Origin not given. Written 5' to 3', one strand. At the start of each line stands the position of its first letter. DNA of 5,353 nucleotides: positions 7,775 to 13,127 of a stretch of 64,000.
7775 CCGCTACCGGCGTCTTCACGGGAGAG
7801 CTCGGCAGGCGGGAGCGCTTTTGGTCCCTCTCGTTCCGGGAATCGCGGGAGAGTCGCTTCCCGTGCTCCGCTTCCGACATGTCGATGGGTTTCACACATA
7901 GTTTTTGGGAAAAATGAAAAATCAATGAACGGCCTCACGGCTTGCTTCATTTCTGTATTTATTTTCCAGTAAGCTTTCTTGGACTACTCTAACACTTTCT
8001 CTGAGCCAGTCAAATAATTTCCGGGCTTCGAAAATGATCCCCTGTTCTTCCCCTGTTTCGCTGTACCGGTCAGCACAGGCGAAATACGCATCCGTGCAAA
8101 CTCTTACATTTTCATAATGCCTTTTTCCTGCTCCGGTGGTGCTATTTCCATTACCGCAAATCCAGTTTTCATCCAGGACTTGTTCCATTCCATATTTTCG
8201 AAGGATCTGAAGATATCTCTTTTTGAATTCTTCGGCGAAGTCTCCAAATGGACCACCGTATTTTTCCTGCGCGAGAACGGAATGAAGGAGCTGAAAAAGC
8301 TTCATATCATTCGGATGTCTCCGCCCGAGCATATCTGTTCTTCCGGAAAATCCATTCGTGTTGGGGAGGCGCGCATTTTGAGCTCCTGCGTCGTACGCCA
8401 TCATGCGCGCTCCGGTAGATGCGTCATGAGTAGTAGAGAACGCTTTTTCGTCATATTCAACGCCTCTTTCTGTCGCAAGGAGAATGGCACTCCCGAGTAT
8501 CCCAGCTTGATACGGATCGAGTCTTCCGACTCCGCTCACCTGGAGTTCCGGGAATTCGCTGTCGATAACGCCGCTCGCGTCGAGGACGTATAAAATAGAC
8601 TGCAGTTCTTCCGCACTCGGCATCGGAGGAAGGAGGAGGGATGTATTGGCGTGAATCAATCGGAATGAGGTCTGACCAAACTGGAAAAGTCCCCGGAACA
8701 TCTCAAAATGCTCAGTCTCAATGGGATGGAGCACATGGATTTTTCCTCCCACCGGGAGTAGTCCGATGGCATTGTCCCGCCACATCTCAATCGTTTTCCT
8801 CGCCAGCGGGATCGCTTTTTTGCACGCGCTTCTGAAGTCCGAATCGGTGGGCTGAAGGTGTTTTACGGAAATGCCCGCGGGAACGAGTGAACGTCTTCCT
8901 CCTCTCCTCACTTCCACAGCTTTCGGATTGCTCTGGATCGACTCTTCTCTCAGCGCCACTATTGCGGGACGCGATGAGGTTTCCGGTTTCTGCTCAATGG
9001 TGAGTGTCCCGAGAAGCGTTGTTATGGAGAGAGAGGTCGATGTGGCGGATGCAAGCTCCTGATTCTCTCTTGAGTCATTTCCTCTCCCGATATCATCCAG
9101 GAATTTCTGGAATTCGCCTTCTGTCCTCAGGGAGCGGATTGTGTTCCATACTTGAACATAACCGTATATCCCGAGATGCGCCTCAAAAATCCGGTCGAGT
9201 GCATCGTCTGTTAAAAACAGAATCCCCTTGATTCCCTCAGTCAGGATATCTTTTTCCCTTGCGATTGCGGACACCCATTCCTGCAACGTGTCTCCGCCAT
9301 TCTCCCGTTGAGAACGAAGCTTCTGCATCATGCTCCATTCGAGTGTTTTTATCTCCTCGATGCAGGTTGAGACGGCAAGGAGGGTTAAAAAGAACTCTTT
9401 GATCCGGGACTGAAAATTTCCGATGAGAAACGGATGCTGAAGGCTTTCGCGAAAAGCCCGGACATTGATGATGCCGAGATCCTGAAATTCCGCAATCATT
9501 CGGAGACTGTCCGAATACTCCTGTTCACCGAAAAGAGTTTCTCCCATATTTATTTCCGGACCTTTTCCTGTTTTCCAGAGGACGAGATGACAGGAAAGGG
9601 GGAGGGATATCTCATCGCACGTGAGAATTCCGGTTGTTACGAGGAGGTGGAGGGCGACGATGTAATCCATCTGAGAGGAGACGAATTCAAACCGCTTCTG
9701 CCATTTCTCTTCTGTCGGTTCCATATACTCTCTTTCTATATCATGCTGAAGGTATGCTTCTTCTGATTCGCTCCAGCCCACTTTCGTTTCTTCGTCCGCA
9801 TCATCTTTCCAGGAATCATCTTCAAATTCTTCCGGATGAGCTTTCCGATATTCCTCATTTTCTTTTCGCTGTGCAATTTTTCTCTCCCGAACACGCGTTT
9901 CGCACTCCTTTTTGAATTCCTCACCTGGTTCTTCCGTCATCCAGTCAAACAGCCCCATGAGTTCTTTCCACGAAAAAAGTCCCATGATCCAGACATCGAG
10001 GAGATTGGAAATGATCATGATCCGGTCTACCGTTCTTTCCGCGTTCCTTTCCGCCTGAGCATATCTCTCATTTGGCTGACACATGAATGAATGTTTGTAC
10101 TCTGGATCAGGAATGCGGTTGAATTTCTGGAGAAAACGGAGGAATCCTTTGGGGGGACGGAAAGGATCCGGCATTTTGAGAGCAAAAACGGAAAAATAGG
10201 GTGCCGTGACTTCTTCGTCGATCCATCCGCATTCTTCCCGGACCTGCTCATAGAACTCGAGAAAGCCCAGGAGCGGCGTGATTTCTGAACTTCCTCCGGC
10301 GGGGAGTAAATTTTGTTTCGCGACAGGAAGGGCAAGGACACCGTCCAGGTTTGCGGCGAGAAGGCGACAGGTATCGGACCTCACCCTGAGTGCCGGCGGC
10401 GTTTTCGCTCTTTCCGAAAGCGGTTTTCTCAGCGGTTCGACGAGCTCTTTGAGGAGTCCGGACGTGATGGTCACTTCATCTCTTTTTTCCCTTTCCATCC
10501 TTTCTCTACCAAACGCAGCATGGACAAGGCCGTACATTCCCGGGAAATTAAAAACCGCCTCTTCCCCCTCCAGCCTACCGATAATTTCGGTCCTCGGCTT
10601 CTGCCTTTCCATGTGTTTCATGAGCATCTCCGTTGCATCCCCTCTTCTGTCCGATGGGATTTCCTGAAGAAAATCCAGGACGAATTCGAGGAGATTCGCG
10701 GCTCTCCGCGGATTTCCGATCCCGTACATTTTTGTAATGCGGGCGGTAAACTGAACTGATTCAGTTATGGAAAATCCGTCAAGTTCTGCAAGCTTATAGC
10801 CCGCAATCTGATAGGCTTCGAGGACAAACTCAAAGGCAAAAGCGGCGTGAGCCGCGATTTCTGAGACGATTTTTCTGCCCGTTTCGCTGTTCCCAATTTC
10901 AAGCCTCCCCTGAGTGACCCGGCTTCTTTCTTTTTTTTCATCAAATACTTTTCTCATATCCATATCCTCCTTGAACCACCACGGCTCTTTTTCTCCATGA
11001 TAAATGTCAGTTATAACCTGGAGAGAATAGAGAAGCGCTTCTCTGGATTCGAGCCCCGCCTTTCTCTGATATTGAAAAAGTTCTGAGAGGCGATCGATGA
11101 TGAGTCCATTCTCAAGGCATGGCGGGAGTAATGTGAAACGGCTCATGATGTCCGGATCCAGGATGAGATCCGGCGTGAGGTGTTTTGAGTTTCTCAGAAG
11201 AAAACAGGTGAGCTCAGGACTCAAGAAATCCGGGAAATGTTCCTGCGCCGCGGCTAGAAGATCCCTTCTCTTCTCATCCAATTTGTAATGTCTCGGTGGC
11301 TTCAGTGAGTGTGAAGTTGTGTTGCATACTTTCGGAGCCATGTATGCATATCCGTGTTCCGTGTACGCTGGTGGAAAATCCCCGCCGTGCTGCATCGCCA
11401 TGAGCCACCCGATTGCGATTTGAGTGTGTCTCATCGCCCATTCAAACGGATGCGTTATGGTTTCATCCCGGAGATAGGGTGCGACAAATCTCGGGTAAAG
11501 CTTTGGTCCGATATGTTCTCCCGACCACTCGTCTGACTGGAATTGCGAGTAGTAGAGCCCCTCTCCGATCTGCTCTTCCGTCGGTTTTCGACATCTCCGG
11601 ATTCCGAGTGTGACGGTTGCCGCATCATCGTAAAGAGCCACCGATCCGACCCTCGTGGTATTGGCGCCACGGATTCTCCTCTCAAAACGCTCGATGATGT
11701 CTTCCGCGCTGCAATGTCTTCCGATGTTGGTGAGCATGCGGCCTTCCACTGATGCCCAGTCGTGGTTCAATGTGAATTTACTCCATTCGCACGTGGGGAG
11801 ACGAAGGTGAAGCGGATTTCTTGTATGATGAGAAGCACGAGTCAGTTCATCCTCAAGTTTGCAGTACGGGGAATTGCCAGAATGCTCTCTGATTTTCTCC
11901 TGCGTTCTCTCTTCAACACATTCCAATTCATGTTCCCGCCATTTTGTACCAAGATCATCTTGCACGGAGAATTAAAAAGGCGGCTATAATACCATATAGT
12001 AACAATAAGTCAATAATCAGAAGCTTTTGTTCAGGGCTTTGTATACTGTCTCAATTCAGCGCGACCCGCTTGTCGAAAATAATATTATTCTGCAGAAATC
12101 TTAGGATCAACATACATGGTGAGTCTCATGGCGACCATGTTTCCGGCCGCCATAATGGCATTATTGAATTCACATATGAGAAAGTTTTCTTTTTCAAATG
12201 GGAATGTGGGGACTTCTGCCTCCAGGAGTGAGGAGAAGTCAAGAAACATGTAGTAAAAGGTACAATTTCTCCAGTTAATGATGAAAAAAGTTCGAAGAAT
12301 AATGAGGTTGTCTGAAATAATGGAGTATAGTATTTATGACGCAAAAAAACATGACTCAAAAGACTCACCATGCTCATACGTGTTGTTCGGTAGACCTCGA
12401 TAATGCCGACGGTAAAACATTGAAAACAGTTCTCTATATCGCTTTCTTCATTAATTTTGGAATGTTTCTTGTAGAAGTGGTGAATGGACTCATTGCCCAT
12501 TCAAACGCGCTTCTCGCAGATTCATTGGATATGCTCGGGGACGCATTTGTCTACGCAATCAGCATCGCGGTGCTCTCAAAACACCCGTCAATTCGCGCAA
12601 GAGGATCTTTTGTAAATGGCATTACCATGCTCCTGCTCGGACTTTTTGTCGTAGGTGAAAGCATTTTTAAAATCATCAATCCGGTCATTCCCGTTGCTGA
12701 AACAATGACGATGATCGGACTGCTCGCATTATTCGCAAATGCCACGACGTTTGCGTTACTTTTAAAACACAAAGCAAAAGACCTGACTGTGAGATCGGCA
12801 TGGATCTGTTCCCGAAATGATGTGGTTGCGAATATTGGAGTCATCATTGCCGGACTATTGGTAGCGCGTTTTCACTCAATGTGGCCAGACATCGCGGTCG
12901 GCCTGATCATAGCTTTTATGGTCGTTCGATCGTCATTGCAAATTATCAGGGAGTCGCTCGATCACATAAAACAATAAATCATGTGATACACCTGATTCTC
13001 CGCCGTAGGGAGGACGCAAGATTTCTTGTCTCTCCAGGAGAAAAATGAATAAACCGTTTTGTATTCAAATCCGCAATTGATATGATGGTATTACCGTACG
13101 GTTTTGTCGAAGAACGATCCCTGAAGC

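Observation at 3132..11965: Convergent locus of two giant orphan ORFs flanking a disordered protein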

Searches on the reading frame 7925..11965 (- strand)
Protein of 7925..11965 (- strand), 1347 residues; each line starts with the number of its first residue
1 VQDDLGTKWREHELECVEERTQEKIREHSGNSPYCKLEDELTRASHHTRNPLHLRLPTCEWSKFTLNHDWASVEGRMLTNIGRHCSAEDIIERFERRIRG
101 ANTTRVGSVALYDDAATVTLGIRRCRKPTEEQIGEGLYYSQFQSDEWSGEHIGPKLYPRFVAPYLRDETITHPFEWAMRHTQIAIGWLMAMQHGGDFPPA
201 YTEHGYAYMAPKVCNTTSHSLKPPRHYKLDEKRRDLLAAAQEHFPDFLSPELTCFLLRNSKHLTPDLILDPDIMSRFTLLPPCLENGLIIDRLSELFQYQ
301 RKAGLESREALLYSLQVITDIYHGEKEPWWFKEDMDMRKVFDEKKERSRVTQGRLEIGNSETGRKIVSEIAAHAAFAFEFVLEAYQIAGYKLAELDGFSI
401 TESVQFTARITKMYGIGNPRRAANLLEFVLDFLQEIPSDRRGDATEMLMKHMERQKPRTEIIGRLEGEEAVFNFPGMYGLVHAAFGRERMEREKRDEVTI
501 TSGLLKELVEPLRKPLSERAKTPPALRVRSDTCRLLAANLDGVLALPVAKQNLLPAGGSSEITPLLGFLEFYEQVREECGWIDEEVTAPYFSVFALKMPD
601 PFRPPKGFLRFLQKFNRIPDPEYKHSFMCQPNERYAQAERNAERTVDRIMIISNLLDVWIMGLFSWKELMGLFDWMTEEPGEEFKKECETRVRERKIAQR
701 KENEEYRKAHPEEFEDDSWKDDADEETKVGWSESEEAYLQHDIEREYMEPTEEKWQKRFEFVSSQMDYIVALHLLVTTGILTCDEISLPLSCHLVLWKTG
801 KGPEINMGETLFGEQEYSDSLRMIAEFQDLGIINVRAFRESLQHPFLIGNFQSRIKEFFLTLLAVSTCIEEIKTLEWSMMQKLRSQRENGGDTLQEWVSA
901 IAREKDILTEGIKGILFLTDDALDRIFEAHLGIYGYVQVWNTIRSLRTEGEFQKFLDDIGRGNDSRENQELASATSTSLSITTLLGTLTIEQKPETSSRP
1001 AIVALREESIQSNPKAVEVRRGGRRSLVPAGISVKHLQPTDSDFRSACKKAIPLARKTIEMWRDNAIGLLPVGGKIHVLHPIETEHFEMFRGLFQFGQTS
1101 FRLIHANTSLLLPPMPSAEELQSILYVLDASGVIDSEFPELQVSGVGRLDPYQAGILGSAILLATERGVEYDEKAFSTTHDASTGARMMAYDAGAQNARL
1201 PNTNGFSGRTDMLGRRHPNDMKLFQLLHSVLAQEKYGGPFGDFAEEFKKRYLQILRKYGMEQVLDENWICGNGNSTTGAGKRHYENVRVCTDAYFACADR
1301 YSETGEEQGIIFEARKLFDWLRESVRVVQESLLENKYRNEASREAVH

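Call 7: search_protein_families(library=pfam, proteins=[window:7925-11965:-], max_evalue=1)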
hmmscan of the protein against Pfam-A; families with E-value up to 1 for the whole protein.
window:7925-11965:- (1347 aa): 0 families

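Call 8: search_protein_families(library=ncbifam, proteins=[window:7925-11965:-], max_evalue=1)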
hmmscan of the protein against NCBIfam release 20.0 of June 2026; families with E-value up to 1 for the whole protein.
window:7925-11965:- (1347 aa): 0 families

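Call 15: find_homologous_proteins(query=window:7925-11965:-)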
Query window:7925-11965:- (1347 aa): 4 proteins with E <= 0.001 among 8000 candidates.
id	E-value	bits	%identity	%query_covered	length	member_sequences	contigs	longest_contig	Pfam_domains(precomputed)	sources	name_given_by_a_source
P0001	0.0e+0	3133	100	100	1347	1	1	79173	-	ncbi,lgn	-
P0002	1.4e-223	763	35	92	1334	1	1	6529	-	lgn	-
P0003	1.7e-198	680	31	99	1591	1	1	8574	-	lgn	-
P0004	3.5e-197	676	31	61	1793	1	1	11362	-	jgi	jgi:hypothetical protein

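Call 16: search_solved_structures(query=window:7925-11965:-, max_evalue=1)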
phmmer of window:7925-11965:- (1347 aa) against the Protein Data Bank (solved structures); distinct sequences matched with E-value up to 1: 2.
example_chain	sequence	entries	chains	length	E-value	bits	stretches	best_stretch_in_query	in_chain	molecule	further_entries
4xcv_A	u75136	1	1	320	0.23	12.2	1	874-956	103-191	NADP-dependent 2-hydroxyacid dehydrogenase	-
5bqf_A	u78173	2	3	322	0.24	12.2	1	874-956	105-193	NADP-dependent 2-hydroxyacid dehydrogenase | Probable hydroxyacid dehydrogenase protein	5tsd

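Call 18: find_encoding_contigs(protein=P0001, flank=10000, max_places=4)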
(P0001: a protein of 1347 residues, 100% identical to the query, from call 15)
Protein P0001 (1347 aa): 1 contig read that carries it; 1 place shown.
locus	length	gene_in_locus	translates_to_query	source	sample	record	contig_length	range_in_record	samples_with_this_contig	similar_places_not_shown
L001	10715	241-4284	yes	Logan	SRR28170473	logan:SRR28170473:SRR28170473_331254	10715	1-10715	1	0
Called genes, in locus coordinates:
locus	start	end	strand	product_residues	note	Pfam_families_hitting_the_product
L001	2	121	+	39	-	?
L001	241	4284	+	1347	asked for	-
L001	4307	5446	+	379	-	-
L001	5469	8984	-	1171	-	-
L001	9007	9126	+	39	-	-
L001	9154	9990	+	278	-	PF08241:Methyltransf_11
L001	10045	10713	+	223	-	?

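Call 19: find_encoding_contigs(protein=P0004, flank=10000, max_places=4)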
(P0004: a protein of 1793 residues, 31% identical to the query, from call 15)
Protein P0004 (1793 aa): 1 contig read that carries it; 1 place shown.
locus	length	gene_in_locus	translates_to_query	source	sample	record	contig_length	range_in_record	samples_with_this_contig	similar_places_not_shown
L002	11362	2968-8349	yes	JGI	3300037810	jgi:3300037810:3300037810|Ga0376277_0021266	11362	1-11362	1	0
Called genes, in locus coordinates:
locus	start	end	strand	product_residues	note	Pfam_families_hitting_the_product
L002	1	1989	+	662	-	?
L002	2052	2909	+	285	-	PF02775:TPP_enzyme_C, PF12367:PFO_beta_C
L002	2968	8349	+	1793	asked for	-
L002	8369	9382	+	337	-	-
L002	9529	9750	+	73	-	PF02604:PhdYeFM_antitox (weak)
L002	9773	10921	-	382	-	-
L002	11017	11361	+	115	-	?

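Call 20: find_encoding_contigs(protein=P0002, flank=10000, max_places=4)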
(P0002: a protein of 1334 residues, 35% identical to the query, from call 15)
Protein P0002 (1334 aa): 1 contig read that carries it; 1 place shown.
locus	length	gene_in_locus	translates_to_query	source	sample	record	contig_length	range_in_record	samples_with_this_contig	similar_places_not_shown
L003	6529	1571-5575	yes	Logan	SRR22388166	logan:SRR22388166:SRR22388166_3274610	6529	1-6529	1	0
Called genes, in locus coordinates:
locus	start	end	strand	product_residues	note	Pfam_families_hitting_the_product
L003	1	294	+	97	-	?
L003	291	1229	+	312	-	PF02775:TPP_enzyme_C, PF12367:PFO_beta_C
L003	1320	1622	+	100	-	-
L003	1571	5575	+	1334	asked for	-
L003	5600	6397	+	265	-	-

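Call 21: find_encoding_contigs(protein=P0003, flank=10000, max_places=4)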
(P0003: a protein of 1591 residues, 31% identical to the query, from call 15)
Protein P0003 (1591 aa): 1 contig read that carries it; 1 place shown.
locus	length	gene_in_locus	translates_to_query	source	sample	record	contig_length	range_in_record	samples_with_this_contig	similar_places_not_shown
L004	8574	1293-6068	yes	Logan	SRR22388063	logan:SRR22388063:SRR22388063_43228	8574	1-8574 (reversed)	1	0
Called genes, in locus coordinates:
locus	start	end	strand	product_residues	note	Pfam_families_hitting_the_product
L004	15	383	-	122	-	PF18895:T4SS_pilin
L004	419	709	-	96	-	PF13083:KH_KhpA-B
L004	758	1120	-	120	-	PF00886:Ribosomal_S16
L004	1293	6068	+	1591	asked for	-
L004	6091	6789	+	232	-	-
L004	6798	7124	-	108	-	PF05258:DciA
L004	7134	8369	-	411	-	PF13439:Glyco_transf_4, PF00534:Glycos_transf_1, PF13692:Glyco_trans_1_4, PF20706:GT4-conflict, PF13524:Glyco_trans_1_2 (weak)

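Call 54: search_protein_families(library=pfam, alignment_id=A3, max_evalue=0.01)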
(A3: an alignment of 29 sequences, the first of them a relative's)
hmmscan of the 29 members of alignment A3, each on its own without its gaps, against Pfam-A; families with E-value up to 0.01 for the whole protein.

A. member 1, P0001 (1347 aa): 0 families

B. families by the number of members that match (of 29 scanned): 1 family
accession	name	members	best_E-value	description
PF22943.2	HTH_68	1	0.0066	Putative helix-turn-helix domain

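Call 70: search_solved_structures(query=A3, max_evalue=10)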
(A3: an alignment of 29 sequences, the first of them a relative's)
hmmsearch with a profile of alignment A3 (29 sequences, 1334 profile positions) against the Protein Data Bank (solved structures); distinct sequences matched with E-value up to 10: 23.
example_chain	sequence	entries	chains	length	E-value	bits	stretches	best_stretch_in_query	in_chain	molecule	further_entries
8gl3_A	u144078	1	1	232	0.0023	18.9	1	774-951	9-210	pRLB-519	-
3j8h_A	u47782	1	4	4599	0.0041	18.1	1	658-825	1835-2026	Ryanodine receptor 1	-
21vq_V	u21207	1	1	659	0.029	15.3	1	651-843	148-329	Phi92_gp134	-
2l2e_A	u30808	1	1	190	0.041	14.8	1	761-891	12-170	Calcium-binding protein NCS-1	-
9r1o_A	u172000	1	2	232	0.041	14.8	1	809-974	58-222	sc-apCC-6-DPH-NR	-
2ije_S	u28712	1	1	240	0.062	14.2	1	807-945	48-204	Guanine nucleotide-releasing protein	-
4ilo_A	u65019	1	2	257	0.16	12.8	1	792-919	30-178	CT398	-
8cwy_A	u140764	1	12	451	0.17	12.8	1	731-952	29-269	T32-15-1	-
1oxz_A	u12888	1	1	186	0.19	12.6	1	793-905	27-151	ADP-ribosylation factor binding protein GGA1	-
8cws_A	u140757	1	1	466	0.26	12.1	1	755-948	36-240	F4132-2 Chain A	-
8qad_A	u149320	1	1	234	0.33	11.8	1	849-944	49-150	sc-apCC-6-LLIA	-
5j0k_A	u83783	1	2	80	0.34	11.8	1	839-914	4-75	designed protein 2L4HC2_23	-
7mwr_B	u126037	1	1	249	0.43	11.4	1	838-995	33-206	LHD101B4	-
9ip3_B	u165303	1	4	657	0.58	11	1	724-939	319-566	Maltose/maltodextrin-binding periplasmic protein,Polymerase cofactor VP35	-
1naf_A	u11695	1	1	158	0.86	10.4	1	792-905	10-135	ADP-ribosylation factor binding protein GGA1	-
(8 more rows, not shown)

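Call 95: search_protein_families(library=padloc, proteins=[P0001, P0007], max_evalue=1)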
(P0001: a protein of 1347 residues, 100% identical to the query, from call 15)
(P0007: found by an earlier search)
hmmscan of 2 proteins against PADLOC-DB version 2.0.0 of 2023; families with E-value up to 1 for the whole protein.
P0001 (1347 aa): 0 families

P0007 (379 aa): 0 families

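Call 96: search_protein_families(library=phrogs, proteins=[P0001, P0007], max_evalue=1)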
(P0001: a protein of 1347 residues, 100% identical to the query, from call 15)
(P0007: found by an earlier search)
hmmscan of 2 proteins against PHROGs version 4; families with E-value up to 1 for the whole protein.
P0001 (1347 aa): 0 families

P0007 (379 aa): 0 families

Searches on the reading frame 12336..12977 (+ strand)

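Call 13: search_protein_families(library=pfam, proteins=[window:12336-12977:+], max_evalue=0.001)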
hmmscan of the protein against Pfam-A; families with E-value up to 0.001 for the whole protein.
window:12336-12977:+ (213 aa): 1 family
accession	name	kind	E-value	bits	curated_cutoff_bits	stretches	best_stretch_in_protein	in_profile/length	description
PF01545.26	Cation_efflux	-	8.8e-21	75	26.6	1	33-209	1-195/198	Cation efflux family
